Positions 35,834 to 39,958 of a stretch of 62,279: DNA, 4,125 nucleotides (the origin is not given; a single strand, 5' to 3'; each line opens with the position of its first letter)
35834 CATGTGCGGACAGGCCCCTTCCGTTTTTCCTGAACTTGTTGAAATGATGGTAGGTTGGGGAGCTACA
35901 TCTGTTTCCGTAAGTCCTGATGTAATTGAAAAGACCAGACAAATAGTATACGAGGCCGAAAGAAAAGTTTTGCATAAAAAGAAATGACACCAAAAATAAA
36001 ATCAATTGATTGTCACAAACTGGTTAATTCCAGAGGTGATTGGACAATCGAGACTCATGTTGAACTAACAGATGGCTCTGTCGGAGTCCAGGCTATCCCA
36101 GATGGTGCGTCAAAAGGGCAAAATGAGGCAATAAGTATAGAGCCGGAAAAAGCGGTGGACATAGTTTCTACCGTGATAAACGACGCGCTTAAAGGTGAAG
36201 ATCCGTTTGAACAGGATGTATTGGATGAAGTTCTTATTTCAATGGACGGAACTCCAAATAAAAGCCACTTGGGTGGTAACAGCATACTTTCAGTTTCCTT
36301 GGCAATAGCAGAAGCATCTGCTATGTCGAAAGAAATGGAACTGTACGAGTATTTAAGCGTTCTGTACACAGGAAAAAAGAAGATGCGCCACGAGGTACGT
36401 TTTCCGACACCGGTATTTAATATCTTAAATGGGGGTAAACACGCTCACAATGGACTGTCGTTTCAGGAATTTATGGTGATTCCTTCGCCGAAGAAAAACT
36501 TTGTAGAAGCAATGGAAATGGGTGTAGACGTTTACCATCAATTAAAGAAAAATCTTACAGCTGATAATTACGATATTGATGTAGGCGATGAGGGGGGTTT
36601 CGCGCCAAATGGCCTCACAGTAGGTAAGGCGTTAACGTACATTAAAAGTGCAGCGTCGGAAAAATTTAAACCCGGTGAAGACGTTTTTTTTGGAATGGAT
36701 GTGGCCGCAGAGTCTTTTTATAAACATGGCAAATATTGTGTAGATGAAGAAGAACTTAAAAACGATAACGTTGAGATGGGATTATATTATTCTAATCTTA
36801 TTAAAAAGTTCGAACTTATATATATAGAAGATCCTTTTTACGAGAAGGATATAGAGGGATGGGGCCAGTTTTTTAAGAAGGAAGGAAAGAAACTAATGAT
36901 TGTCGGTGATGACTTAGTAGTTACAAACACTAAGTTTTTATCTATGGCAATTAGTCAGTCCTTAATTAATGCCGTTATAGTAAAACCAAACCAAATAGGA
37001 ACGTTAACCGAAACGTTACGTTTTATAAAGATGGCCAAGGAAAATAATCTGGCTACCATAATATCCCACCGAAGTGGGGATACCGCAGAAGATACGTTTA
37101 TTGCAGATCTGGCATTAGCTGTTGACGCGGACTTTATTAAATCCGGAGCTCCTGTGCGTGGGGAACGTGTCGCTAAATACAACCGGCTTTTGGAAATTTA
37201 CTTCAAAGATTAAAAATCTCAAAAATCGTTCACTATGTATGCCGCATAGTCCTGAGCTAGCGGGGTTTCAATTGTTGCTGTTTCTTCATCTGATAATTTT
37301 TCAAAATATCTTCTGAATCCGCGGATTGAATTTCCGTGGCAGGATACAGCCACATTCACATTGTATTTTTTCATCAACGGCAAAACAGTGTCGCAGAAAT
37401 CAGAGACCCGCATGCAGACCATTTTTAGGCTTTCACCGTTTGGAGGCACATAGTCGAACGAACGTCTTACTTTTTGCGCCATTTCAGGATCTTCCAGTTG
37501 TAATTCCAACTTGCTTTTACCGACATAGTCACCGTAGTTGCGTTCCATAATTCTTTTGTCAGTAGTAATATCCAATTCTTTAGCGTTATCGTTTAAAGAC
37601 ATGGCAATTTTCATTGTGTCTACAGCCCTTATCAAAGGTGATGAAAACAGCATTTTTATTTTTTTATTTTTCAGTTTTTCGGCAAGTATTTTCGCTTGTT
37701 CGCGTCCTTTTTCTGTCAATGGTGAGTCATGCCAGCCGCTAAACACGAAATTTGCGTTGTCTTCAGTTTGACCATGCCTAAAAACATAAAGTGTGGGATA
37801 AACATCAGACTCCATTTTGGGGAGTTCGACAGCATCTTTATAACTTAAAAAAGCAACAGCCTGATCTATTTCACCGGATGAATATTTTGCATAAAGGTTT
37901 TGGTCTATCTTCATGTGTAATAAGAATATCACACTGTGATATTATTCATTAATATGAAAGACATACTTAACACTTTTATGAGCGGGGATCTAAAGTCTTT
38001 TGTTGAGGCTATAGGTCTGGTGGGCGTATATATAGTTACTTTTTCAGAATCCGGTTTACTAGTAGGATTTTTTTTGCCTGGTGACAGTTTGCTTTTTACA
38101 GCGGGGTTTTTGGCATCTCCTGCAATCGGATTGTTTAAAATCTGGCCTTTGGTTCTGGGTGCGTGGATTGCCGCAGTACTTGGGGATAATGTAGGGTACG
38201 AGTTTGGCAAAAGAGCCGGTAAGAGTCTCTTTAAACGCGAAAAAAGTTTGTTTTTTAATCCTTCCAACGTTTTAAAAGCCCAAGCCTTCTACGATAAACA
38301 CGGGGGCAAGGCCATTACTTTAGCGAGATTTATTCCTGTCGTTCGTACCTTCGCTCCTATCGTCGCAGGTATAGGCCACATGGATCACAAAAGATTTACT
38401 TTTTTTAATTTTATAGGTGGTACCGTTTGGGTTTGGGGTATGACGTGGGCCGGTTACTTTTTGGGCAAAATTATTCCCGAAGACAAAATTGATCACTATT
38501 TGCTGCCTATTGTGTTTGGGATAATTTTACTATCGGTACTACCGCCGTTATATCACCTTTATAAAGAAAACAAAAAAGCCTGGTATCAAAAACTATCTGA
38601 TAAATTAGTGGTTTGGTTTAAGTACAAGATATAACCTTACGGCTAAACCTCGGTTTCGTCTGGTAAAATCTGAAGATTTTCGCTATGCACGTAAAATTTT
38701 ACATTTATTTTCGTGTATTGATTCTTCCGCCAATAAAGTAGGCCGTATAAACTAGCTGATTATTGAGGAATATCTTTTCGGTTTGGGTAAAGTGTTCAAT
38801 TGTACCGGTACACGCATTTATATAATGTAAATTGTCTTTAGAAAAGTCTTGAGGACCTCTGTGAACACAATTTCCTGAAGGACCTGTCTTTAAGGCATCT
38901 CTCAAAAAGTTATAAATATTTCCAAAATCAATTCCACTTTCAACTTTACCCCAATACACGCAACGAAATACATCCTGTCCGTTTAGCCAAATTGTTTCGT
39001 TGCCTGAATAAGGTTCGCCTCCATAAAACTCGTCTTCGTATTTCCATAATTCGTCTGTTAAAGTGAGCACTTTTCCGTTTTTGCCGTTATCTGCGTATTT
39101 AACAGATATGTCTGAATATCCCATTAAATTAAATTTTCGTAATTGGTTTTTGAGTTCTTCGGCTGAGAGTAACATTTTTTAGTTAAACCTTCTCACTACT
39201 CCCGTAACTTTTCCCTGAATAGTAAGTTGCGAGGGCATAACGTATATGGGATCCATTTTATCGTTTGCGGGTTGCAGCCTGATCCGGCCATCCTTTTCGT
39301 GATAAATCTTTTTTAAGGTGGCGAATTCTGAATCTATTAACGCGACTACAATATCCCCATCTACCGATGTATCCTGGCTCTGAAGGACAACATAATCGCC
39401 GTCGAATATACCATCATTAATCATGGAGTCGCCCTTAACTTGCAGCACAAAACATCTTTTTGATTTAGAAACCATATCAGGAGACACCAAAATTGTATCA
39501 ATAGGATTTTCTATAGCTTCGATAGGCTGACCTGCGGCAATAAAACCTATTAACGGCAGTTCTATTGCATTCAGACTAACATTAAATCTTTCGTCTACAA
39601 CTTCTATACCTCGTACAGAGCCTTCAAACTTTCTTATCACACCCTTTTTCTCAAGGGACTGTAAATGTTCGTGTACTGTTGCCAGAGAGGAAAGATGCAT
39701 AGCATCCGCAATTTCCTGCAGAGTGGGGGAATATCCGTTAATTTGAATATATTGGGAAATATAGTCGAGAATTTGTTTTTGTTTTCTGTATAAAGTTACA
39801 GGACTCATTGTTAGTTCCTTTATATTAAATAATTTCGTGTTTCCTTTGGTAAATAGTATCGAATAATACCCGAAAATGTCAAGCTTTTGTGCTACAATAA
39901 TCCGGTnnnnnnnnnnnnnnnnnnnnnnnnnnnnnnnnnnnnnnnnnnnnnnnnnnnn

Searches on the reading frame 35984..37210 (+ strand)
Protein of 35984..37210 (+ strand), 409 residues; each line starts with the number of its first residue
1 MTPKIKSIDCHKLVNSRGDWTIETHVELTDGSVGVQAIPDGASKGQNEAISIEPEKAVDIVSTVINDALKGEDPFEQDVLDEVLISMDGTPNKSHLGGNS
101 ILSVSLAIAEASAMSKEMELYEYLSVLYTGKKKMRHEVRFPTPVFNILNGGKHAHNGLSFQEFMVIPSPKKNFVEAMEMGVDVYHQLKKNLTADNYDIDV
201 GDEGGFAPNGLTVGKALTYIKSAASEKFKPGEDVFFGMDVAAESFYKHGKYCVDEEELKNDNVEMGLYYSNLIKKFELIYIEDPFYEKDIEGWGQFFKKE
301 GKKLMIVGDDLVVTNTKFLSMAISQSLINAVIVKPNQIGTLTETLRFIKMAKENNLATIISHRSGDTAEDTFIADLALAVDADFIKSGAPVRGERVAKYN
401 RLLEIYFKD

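Call 14: search_protein_families(library=pfam, proteins=[window:35984-37210:+], max_evalue=0.001)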
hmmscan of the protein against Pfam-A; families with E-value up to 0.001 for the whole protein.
window:35984-37210:+ (409 aa): 3 families
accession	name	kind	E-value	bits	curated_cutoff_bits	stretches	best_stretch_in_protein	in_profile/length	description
PF00113.28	Enolase_C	-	2.6e-85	286.8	21.5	1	140-405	4-277/296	Enolase, C-terminal TIM barrel domain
PF03952.21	Enolase_N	-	1e-31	110.3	35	1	5-124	1-131/131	Enolase, N-terminal domain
PF13378.12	MR_MLE_C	-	0.00038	20.7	29.4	1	269-361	63-153/219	Enolase C-terminal domain-like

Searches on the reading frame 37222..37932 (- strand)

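Call 14: search_protein_families(library=pfam, proteins=[window:37222-37932:-], max_evalue=0.001)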
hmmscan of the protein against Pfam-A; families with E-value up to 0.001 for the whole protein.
window:37222-37932:- (237 aa): 1 family
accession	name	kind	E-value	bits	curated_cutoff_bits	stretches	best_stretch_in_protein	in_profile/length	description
PF00300.27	His_Phos_1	-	5.8e-38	130.9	21.7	1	48-223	1-171/194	Histidine phosphatase superfamily (branch 1)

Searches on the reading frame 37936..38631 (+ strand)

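Call 14: search_protein_families(library=pfam, proteins=[window:37936-38631:+], max_evalue=0.001)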
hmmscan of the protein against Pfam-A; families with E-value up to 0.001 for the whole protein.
window:37936-38631:+ (232 aa): 1 family
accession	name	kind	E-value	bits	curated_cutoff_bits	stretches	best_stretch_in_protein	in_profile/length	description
PF09335.16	VTT_dom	-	1.1e-18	68.3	33.9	1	47-174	1-122/123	VTT domain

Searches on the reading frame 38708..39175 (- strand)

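Call 14: search_protein_families(library=pfam, proteins=[window:38708-39175:-], max_evalue=0.001)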
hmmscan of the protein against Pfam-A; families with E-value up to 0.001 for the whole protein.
window:38708-39175:- (156 aa): 1 family
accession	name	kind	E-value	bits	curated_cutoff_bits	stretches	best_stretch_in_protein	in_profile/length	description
PF18931.5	DUF5680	-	1.5e-23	83.6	25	1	48-152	1-104/104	Domain of unknown function (DUF5680)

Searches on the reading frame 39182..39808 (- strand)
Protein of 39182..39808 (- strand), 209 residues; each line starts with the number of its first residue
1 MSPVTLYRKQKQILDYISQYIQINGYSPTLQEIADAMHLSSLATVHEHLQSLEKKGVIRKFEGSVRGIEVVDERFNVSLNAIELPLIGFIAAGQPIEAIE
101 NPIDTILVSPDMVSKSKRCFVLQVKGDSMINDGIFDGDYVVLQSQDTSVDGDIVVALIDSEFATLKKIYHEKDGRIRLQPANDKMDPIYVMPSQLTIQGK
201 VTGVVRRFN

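Call 14: search_protein_families(library=pfam, proteins=[window:39182-39808:-], max_evalue=0.001)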
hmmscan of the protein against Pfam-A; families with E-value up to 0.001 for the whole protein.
window:39182-39808:- (209 aa): 3 families
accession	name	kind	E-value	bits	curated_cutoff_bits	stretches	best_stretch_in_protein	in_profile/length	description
PF00717.28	Peptidase_S24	-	9e-31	106.4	23.3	1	85-201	1-115/116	Peptidase S24-like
PF01726.22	LexA_DNA_bind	-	1.9e-18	66.4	23.7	1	6-67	4-65/65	LexA DNA binding domain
PF13412.12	HTH_24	-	0.00015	21.7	21.9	1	10-59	5-48/48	Winged helix-turn-helix DNA-binding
